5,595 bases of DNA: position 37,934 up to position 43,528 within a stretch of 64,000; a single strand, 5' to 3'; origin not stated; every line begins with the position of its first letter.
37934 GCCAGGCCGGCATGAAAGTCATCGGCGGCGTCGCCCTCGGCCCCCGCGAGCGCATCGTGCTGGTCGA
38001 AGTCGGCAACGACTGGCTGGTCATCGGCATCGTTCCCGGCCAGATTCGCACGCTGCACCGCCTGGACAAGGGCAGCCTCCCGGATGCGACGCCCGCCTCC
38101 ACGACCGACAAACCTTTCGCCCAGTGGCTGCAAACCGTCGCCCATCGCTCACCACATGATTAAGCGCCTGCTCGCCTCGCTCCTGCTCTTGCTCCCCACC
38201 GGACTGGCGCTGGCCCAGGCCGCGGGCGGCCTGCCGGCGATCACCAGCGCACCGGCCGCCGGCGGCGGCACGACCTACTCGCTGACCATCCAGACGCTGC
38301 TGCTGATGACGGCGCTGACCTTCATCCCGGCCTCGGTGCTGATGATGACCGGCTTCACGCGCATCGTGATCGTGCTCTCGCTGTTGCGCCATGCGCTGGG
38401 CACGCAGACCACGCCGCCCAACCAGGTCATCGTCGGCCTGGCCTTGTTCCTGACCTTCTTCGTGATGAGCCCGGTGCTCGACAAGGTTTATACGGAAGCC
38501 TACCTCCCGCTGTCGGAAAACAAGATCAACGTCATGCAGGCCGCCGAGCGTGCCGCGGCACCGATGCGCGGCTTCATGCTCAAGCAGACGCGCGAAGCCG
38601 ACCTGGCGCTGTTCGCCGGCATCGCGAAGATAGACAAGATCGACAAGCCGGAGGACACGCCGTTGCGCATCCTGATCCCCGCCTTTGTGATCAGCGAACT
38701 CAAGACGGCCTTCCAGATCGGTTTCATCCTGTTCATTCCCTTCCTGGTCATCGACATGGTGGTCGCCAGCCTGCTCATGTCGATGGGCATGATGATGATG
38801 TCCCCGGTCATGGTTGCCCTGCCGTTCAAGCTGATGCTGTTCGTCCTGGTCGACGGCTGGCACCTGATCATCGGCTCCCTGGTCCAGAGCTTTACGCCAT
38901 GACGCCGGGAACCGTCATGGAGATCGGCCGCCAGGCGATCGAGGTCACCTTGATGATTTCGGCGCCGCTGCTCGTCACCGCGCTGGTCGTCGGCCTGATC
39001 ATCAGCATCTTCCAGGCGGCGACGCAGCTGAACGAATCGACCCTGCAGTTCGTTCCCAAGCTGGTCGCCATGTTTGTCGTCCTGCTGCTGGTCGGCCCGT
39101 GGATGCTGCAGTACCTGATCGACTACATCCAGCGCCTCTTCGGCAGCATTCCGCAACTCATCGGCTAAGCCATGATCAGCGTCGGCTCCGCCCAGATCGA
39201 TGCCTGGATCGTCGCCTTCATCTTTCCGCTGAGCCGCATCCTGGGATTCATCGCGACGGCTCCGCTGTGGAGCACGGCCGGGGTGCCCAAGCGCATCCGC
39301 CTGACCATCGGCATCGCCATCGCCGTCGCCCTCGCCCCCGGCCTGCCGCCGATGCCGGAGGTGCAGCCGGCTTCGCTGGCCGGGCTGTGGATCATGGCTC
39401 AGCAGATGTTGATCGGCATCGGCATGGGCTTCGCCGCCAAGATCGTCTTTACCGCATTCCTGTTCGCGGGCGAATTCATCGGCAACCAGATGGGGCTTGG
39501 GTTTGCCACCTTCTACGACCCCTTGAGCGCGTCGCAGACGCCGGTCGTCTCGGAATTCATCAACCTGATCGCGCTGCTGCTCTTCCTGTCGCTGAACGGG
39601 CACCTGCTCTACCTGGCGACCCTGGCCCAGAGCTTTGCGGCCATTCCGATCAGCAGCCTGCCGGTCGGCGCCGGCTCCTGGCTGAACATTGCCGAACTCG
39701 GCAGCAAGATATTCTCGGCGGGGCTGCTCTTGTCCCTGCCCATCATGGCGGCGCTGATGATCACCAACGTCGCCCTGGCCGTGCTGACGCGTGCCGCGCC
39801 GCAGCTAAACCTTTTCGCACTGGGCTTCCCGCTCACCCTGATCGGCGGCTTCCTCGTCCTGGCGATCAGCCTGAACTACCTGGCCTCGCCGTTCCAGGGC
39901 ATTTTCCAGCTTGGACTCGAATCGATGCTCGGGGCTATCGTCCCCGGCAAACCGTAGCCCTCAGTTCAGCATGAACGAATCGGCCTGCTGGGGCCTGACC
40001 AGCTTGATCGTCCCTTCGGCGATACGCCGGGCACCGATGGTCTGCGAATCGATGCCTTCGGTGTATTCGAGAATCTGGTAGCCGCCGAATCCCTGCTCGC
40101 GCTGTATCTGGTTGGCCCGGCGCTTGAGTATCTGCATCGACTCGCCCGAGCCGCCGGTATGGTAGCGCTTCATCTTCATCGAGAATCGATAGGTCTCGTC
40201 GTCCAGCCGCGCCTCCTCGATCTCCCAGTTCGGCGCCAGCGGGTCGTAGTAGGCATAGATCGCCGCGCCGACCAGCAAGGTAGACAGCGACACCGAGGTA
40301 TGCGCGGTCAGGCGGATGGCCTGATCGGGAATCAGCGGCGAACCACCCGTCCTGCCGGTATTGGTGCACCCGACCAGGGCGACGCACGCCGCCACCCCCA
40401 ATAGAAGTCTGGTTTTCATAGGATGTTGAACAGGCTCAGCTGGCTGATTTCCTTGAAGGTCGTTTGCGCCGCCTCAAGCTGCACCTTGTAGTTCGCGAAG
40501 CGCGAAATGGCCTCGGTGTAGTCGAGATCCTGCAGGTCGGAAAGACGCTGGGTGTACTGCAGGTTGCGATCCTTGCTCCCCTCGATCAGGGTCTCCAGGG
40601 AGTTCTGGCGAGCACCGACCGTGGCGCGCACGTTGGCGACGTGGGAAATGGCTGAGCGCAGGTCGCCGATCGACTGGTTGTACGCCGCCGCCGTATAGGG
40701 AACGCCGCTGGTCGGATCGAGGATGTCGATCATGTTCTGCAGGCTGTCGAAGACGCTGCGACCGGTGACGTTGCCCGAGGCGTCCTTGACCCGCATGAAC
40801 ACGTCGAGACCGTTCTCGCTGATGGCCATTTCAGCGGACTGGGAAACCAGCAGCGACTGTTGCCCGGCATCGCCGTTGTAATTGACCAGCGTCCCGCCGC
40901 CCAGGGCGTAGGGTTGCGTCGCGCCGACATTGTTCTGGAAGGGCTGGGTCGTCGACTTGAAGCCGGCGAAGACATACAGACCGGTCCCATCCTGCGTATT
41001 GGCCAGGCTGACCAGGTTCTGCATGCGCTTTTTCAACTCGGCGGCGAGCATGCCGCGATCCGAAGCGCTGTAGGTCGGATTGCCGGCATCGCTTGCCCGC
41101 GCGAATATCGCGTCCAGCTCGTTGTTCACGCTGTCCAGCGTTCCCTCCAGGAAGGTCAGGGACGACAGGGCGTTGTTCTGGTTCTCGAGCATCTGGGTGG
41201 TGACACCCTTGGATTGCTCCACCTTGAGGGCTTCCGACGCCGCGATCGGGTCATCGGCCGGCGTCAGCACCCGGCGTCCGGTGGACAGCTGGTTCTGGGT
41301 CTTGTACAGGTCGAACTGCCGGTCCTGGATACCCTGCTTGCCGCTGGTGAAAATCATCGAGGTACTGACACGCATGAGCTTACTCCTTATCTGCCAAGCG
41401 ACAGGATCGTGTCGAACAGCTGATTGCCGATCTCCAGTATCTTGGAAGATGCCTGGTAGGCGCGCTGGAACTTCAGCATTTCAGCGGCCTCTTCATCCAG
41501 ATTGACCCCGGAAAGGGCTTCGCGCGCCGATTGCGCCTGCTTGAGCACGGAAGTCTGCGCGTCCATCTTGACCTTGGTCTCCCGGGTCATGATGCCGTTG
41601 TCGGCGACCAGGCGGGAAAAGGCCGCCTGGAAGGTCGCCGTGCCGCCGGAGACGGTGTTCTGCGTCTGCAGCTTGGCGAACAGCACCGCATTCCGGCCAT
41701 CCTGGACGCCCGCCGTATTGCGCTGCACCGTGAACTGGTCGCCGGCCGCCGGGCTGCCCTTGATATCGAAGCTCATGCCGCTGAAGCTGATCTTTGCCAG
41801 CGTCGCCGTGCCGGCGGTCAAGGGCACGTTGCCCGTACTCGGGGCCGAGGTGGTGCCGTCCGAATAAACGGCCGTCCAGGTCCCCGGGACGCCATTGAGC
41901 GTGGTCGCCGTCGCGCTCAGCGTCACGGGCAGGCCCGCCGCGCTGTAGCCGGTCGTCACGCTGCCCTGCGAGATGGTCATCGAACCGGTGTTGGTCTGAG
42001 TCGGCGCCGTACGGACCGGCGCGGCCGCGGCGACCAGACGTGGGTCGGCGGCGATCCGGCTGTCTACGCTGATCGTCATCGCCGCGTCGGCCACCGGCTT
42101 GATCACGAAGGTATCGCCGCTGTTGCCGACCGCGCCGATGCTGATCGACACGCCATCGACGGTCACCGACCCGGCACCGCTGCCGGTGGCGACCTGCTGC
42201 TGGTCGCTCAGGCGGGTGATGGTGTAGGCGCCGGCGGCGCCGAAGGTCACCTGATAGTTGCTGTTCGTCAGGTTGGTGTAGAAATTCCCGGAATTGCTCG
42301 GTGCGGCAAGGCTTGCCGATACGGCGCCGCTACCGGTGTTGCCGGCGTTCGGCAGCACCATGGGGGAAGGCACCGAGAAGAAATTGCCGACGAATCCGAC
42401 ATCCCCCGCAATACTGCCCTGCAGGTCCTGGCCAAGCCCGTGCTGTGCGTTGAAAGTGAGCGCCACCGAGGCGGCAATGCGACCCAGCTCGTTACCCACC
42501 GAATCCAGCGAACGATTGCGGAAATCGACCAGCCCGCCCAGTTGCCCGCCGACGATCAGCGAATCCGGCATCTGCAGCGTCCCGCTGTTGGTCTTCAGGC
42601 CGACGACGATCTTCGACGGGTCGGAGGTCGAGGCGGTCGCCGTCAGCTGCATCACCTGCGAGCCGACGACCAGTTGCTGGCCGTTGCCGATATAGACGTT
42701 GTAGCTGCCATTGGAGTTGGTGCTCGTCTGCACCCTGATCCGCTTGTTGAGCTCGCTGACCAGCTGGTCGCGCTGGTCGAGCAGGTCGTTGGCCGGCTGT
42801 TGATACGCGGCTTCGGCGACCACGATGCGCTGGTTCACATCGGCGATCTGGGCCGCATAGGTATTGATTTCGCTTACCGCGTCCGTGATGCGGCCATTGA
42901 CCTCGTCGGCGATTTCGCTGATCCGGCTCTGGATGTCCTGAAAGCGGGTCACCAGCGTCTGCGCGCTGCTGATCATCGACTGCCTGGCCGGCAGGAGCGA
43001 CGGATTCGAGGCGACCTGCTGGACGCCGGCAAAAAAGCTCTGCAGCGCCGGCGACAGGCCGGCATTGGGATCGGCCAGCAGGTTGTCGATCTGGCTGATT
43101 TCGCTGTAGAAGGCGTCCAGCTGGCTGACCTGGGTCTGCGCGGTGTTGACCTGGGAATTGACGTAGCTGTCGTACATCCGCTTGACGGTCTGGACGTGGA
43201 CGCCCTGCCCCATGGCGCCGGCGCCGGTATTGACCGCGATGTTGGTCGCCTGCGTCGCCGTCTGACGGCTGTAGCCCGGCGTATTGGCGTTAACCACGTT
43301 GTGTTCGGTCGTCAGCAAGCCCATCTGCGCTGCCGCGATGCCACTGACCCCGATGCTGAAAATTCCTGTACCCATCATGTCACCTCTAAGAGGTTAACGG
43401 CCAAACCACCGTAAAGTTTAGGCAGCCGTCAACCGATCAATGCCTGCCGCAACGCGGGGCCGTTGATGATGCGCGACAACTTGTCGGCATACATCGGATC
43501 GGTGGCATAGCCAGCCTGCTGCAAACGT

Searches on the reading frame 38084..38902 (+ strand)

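Call 50: search_protein_families(library=pfam, proteins=[window:38084-38902:+], max_evalue=0.0001)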
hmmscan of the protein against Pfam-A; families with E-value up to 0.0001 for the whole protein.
window:38084-38902:+ (272 aa): 1 family
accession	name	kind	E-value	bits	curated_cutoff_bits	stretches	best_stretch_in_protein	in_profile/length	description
PF00813.25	FliP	-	1.5e-81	273.3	26.9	1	74-266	1-191/191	FliP family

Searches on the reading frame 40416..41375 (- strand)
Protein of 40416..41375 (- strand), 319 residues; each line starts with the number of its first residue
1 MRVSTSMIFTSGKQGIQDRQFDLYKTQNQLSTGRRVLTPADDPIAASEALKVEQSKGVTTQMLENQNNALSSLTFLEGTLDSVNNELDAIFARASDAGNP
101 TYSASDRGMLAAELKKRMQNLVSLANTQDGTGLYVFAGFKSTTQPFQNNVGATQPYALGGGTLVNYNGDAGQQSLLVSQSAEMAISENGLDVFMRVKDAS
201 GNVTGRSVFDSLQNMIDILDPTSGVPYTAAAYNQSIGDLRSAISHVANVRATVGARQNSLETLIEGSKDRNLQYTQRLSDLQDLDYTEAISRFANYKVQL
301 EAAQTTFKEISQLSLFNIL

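Call 48: search_protein_families(library=pfam, proteins=[window:40416-41375:-], max_evalue=0.0001)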
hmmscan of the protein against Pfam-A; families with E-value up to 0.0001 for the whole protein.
window:40416-41375:- (319 aa): 2 families
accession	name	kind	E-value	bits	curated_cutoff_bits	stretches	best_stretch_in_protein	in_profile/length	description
PF00669.25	Flagellin_N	-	3.4e-16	60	26.6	1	3-139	1-137/139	Bacterial flagellin N-terminal helical region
PF00700.27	Flagellin_C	-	6.1e-07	30.1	23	1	240-316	5-83/86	Bacterial flagellin C-terminal helical region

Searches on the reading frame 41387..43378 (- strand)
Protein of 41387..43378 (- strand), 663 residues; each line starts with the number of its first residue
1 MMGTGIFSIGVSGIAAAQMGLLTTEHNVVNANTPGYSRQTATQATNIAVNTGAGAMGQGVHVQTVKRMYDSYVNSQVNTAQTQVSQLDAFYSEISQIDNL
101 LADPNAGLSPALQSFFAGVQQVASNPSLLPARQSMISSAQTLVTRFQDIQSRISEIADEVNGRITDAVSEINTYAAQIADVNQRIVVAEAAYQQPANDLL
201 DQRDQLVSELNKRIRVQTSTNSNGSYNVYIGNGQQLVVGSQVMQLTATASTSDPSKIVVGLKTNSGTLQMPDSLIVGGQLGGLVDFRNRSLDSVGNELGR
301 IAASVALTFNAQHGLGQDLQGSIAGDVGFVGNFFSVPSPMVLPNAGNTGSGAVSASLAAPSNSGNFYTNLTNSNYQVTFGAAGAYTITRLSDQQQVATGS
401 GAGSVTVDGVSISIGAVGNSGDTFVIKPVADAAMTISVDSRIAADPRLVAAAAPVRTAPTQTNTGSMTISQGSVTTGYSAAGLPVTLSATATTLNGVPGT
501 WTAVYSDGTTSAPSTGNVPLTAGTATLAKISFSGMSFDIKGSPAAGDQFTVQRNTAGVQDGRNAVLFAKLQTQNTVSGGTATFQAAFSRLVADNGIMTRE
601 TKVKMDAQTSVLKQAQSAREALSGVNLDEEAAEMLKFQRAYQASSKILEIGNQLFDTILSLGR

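Call 48: search_protein_families(library=pfam, proteins=[window:41387-43378:-], max_evalue=0.0001)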
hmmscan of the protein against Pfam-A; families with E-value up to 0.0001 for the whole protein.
window:41387-43378:- (663 aa): 3 families
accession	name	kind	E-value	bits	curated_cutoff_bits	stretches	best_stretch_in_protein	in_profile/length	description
PF22638.1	FlgK_D1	-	2.8e-73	246.8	28.6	1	94-325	1-230/233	Flagellar hook-associated protein FlgK helical domain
PF21158.3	flgK_1st_1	-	3.1e-15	56.4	24.2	1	344-428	3-81/81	Flagellar hook-associated protein 1, D2-like domain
PF06429.18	Flg_bbr_C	-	8.4e-11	41.6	23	1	623-661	8-46/46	Flagellar basal body rod FlgEFG protein C-terminal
